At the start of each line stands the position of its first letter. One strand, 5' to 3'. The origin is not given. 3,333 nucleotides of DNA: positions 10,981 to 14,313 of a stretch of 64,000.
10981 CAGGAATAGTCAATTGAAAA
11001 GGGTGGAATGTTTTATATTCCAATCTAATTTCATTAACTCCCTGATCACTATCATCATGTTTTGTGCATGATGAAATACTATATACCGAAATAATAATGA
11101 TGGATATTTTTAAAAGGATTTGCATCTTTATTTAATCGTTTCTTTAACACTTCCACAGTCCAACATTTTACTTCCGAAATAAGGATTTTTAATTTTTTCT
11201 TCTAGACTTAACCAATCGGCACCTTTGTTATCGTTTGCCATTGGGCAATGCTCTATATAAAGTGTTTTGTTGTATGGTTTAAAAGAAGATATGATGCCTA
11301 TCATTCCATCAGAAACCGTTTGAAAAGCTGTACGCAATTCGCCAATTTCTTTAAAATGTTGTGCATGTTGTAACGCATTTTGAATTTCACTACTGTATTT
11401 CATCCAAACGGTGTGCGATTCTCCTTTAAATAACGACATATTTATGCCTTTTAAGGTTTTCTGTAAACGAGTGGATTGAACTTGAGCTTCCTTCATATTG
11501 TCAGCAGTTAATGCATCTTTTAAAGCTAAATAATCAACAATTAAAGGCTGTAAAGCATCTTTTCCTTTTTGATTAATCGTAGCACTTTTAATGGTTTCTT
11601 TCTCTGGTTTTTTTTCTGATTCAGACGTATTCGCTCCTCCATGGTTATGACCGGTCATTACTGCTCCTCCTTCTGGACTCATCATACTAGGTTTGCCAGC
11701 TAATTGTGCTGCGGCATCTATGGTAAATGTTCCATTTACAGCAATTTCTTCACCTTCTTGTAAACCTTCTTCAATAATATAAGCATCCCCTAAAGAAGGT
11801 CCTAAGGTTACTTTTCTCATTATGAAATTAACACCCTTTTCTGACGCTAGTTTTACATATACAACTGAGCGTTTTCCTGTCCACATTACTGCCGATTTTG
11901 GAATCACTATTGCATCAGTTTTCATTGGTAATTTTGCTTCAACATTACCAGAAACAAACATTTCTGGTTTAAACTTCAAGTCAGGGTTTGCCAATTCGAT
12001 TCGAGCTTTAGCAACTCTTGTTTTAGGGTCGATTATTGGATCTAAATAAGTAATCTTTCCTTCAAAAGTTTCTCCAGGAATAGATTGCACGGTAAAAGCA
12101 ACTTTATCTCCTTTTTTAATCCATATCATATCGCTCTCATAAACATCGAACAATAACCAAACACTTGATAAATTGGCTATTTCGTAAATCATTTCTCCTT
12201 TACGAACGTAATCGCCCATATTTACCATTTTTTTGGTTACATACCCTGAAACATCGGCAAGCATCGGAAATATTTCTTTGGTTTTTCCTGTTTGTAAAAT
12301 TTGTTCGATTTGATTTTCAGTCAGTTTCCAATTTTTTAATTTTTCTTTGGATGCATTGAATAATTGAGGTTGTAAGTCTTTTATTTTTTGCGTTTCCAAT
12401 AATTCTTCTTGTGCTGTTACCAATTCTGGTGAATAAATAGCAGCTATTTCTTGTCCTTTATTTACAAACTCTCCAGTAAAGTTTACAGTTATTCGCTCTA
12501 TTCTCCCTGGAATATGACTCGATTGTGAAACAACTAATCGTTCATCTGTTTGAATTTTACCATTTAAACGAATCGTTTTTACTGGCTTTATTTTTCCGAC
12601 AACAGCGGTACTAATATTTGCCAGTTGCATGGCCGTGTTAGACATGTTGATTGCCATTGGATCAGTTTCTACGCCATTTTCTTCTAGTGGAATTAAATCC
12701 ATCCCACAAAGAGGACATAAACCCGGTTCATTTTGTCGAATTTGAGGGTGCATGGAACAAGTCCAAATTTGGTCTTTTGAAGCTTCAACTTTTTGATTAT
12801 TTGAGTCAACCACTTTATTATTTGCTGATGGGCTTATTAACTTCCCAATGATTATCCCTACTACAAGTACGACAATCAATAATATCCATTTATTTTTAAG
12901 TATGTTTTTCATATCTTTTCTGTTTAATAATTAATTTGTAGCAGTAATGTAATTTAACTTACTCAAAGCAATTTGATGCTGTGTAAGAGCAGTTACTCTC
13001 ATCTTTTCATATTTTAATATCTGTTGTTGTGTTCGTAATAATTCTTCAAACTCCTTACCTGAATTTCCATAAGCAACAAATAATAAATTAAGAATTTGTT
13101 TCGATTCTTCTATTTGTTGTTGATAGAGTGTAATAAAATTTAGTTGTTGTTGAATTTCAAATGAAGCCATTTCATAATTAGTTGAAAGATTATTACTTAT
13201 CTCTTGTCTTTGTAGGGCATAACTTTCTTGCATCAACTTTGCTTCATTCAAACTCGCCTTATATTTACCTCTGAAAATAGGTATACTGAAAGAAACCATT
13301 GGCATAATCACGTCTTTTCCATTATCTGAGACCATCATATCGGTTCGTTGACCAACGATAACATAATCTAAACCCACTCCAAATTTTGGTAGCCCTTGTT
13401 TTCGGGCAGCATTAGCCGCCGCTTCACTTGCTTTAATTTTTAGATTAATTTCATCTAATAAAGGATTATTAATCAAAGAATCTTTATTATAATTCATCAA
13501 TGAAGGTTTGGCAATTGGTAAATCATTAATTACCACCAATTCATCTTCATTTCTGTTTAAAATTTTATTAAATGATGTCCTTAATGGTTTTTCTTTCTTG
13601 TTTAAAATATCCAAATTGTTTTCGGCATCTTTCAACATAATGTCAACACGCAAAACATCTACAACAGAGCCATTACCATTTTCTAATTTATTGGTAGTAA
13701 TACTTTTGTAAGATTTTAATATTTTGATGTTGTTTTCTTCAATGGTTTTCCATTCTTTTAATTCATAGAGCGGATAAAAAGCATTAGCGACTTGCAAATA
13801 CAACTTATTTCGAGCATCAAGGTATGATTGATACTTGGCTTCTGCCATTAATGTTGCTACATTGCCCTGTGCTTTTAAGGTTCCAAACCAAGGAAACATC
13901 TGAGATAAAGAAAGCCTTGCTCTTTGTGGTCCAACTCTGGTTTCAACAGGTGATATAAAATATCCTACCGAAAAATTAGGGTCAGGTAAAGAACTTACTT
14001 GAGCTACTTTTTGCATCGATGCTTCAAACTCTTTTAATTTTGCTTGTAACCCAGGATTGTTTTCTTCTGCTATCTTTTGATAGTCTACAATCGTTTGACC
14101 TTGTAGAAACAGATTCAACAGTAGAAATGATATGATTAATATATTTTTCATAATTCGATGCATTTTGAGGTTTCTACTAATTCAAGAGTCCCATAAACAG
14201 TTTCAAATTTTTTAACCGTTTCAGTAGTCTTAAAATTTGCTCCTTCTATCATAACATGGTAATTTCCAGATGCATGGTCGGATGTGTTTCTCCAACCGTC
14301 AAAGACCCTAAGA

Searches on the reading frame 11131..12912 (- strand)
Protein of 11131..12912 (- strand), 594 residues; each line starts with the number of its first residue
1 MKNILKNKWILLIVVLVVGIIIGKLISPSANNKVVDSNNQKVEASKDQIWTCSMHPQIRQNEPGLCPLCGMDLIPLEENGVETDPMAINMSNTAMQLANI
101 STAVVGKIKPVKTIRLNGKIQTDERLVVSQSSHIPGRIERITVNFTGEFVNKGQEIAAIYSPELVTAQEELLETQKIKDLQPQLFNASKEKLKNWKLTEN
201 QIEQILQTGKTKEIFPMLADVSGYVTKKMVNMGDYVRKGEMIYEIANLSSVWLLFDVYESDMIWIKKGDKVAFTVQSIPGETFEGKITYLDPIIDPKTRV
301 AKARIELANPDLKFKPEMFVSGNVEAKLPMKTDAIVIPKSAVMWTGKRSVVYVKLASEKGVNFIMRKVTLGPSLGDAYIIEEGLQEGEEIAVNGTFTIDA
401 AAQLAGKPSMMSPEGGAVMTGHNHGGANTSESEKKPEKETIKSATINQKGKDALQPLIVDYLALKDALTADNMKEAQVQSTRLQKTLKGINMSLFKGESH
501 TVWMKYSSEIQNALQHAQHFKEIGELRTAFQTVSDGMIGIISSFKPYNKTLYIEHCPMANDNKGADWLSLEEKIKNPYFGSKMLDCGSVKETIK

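Call 80: search_protein_families(library=pfam, proteins=[window:11131-12912:-], max_evalue=0.00001)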
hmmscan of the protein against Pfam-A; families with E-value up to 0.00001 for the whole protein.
window:11131-12912:- (594 aa): 4 families
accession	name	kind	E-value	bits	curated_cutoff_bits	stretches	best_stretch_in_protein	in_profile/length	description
PF16576.10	HlyD_D23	-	5.7e-71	238.6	30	1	112-320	4-214/214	Barrel-sandwich domain of CusB or HlyD membrane-fusion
PF11827.13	DUF3347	-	8.6e-23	81.5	25.5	1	459-548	3-92/93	Protein of unknown function (DUF3347)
PF13437.12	HlyD_3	-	7.2e-19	68.9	22.2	1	218-316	3-105/106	HlyD family secretion protein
PF19335.5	HMBD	-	4.1e-12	46.3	23.6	1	50-75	2-27/28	Heavy metal binding domain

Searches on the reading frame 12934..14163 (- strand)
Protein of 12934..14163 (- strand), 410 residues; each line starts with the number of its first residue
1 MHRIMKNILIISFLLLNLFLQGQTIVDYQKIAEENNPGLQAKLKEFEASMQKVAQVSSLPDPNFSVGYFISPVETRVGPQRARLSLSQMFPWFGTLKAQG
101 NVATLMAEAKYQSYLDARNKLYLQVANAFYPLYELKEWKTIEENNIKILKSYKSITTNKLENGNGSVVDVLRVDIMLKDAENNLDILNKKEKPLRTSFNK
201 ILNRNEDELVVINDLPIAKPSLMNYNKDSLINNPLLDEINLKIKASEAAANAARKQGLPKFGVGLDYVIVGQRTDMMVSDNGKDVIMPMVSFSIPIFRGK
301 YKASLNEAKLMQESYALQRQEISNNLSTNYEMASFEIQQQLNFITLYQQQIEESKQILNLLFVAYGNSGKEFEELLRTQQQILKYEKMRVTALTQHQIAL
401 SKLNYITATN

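Call 80: search_protein_families(library=pfam, proteins=[window:12934-14163:-], max_evalue=0.00001)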
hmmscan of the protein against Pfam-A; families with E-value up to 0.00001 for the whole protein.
window:12934-14163:- (410 aa): 1 family
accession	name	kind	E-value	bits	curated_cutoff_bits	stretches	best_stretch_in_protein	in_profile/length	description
PF02321.23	OEP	-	1.8e-36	126.1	22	2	232-407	11-186/187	Outer membrane efflux protein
